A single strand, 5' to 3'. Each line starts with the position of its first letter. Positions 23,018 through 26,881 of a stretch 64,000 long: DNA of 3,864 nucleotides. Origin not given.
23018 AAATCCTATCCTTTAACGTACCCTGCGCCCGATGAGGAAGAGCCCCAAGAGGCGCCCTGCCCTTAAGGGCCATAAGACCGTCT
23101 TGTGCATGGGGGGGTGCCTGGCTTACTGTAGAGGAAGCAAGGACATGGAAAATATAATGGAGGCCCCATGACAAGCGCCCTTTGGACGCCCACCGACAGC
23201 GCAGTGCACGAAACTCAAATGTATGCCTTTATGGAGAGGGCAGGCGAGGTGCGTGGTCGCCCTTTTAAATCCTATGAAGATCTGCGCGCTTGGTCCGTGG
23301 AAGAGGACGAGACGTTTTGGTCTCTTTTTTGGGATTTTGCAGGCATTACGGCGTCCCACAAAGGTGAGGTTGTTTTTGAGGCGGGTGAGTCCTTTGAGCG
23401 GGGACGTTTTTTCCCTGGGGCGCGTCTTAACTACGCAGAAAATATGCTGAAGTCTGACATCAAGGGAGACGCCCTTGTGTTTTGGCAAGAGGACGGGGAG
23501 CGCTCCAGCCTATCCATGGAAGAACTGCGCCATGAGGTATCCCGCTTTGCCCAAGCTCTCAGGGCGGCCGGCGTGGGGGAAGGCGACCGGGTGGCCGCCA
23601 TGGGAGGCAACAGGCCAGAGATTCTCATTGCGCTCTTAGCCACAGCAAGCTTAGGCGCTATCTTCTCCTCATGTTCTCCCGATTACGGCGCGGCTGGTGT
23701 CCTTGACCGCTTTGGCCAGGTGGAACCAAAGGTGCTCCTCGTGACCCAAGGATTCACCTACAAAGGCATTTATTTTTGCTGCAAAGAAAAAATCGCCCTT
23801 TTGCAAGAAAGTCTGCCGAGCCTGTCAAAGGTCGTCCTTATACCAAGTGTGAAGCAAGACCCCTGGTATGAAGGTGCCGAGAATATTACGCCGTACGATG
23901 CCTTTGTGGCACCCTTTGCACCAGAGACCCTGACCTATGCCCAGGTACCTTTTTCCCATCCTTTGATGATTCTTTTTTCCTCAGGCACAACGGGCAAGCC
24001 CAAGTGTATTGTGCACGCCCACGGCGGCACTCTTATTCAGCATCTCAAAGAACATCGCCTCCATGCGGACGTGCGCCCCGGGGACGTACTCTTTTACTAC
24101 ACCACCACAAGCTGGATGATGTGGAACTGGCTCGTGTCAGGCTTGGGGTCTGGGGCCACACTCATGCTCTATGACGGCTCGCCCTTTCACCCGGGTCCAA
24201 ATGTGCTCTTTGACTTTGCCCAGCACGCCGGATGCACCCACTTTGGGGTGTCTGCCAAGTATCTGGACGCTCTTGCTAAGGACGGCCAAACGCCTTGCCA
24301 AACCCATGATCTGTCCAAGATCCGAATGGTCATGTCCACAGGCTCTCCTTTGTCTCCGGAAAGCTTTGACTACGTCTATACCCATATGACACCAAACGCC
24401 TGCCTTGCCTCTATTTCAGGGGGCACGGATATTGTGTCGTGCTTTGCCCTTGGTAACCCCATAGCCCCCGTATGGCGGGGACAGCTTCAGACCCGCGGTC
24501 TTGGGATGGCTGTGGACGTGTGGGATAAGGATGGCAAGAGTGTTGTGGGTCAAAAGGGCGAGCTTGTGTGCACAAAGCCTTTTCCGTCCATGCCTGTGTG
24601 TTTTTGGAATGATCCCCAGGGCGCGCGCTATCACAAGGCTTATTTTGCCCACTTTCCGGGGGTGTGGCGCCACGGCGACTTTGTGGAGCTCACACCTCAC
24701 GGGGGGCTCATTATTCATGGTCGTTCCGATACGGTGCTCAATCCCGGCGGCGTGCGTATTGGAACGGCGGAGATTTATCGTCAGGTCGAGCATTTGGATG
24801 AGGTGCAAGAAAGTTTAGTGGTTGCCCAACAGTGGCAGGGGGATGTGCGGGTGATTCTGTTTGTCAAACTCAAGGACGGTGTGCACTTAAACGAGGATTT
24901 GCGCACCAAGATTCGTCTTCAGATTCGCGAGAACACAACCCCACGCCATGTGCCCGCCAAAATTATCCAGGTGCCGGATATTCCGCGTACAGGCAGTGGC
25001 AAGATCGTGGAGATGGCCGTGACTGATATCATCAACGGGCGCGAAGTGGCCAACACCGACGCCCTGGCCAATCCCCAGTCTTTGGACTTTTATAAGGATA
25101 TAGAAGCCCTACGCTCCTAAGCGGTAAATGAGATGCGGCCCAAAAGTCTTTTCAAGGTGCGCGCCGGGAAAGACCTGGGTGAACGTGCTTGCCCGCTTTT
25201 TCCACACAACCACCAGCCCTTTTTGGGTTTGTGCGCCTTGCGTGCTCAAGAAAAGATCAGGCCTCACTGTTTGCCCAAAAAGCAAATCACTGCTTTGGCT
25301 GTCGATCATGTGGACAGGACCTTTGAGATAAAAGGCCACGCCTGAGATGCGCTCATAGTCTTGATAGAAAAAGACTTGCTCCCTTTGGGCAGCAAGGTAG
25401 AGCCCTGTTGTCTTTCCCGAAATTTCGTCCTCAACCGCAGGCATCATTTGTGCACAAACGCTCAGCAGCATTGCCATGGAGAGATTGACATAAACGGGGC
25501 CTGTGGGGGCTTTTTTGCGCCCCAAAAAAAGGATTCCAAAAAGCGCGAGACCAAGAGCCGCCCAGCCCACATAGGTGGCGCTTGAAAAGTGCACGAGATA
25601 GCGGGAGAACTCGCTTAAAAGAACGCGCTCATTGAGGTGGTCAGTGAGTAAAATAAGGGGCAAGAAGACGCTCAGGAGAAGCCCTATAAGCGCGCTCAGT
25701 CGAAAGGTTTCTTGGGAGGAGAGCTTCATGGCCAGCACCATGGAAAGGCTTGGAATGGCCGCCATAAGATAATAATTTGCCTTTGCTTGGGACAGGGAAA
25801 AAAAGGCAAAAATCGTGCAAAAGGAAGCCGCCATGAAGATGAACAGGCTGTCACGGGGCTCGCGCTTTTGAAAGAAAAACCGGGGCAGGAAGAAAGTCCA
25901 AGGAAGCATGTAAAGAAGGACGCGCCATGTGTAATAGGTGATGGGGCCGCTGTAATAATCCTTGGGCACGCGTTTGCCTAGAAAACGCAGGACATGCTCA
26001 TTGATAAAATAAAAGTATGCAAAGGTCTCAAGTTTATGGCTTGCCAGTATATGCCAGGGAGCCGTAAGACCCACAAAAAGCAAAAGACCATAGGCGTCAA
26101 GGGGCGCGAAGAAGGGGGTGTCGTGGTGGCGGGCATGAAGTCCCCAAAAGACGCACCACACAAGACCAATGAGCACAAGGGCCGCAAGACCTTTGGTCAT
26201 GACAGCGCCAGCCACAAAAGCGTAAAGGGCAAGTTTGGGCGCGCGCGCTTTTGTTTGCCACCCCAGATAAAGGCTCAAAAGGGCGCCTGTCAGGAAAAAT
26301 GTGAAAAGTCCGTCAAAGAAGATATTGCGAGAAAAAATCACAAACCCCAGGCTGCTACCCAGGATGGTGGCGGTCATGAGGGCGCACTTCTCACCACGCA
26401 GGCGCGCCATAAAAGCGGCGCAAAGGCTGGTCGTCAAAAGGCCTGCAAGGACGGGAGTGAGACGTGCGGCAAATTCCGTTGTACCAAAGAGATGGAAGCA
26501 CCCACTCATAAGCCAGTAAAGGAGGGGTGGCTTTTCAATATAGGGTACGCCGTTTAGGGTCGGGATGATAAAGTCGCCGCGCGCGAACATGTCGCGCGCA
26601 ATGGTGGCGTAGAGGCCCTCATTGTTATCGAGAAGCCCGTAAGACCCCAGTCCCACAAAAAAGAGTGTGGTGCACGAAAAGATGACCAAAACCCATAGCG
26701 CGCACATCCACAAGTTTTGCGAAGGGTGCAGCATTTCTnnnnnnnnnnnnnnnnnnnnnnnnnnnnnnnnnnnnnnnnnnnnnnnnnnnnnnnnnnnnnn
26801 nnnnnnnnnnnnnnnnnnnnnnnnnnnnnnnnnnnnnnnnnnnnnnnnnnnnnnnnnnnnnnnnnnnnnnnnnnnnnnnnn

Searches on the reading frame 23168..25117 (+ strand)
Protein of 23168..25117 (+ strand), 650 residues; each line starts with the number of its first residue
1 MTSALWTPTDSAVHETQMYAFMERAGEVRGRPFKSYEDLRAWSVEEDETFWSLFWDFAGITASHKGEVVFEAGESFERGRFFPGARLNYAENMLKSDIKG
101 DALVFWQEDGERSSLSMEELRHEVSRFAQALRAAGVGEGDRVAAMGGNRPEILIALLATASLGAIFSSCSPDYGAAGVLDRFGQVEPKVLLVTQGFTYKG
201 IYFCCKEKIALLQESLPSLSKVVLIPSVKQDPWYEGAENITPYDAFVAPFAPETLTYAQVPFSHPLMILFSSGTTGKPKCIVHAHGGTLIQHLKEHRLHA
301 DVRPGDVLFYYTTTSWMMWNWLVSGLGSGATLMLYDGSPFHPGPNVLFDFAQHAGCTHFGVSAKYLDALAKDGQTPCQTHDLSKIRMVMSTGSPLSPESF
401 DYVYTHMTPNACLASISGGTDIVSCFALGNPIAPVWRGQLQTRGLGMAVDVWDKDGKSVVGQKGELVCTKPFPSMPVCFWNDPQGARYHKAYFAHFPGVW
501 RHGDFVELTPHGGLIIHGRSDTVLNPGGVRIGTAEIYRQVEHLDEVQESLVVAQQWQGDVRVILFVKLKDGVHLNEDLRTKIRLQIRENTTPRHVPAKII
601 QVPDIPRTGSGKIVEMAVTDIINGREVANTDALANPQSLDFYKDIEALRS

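Call 81: search_protein_families(library=pfam, proteins=[window:23168-25117:+], max_evalue=0.00001)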
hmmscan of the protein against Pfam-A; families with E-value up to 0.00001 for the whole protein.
window:23168-25117:+ (650 aa): 3 families
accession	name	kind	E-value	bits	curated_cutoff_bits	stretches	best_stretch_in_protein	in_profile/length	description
PF00501.34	AMP-binding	-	1.3e-47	162.8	29.9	1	102-471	13-377/384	AMP-binding enzyme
PF16177.11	ACAS_N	-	2e-06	27.9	27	1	36-92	1-54/55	Acetyl-coenzyme A synthetase N-terminus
PF13193.12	AMP-binding_C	-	3.6e-06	28.2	24.5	1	543-612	9-76/76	AMP-binding enzyme C-terminal domain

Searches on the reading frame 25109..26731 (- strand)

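Call 81: search_protein_families(library=pfam, proteins=[window:25109-26731:-], max_evalue=0.00001)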
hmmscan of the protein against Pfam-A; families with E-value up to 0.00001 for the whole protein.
window:25109-26731:- (540 aa): 1 family
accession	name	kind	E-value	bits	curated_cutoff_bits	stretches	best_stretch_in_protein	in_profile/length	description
PF13231.12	PMT_2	-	6.6e-14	52.9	26.1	1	67-209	2-144/160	Dolichyl-phosphate-mannose-protein mannosyltransferase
